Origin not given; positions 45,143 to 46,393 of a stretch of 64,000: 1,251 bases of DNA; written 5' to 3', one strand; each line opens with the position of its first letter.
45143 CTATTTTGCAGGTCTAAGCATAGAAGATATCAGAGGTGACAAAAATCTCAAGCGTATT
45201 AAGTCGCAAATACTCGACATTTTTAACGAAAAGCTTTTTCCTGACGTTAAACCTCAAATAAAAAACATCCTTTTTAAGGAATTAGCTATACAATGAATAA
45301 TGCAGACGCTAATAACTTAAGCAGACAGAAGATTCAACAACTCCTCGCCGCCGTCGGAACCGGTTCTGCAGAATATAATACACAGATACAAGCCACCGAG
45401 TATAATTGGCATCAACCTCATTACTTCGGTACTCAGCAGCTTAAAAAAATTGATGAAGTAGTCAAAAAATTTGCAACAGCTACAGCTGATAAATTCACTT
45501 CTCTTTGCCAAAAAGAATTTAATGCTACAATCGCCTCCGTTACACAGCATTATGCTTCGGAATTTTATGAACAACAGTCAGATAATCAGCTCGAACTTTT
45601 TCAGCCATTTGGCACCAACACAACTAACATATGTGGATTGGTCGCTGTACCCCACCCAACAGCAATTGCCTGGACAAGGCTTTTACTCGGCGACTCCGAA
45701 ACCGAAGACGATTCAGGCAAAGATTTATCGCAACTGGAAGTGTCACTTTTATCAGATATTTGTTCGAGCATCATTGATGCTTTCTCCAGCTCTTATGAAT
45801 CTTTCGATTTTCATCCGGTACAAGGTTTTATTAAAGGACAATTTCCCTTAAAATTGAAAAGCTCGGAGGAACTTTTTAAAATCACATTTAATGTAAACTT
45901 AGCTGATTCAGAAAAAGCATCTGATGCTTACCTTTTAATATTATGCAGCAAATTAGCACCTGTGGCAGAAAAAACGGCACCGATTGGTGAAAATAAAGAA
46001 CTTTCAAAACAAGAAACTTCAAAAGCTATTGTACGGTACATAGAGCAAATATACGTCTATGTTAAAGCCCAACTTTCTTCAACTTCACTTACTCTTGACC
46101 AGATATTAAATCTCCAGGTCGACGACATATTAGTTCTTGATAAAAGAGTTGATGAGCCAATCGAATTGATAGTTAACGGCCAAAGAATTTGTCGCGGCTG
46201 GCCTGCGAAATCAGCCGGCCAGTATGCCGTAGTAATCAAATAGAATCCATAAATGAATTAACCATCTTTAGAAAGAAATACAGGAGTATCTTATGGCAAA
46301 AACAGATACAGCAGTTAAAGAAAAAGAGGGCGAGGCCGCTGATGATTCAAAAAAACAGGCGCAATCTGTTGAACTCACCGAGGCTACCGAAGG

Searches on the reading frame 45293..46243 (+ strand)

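Call 8: search_protein_families(library=pfam, max_evalue=0.00001, proteins=[window:45293-46243:+])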
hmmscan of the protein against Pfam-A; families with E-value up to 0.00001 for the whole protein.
window:45293-46243:+ (316 aa): 1 family
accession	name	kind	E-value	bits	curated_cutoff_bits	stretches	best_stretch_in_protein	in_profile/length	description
PF01052.25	FliMN_C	-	6.3e-17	61.7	23.8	1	250-315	3-68/73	Type III flagellar switch regulator (C-ring) FliN C-term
